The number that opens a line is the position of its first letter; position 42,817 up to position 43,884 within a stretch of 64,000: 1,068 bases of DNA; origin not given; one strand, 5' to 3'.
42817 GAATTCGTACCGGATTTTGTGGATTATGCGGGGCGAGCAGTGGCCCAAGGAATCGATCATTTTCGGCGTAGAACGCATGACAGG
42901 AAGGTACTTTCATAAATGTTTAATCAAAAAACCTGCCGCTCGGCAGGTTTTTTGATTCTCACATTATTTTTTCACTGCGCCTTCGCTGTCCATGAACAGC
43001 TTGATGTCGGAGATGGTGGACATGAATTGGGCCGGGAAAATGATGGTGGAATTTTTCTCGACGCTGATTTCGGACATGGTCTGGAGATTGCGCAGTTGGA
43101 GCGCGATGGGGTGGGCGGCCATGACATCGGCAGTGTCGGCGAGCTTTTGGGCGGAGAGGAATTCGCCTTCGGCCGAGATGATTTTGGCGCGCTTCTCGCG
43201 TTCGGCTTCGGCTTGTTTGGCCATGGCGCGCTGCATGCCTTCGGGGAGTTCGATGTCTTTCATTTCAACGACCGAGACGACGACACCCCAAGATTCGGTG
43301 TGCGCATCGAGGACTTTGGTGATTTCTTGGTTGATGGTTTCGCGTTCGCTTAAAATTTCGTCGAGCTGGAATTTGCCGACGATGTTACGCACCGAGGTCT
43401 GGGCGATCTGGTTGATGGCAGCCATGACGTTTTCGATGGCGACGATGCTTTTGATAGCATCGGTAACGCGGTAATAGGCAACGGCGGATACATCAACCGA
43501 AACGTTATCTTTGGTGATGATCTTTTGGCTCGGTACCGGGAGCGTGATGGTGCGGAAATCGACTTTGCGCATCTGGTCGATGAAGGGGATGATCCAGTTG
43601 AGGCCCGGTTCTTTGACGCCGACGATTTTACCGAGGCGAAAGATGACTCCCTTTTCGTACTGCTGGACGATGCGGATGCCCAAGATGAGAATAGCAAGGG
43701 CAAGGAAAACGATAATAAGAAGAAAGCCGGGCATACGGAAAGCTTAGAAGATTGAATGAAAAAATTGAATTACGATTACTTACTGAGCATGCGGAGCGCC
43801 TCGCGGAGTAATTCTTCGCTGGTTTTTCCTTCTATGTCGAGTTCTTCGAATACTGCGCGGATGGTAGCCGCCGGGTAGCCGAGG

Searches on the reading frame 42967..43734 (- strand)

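Call 59: search_protein_families(library=pfam, max_evalue=0.001, proteins=[window:42967-43734:-])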
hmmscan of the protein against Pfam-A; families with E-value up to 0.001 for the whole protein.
window:42967-43734:- (256 aa): 2 families
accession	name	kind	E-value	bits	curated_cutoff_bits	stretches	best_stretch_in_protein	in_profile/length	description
PF01145.31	Band_7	-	2.2e-45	155.3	23.6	1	22-191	2-175/176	SPFH domain / Band 7 family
PF13421.11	Band_7_1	-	0.0007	19.7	24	0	98-176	128-208/211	SPFH domain-Band 7 family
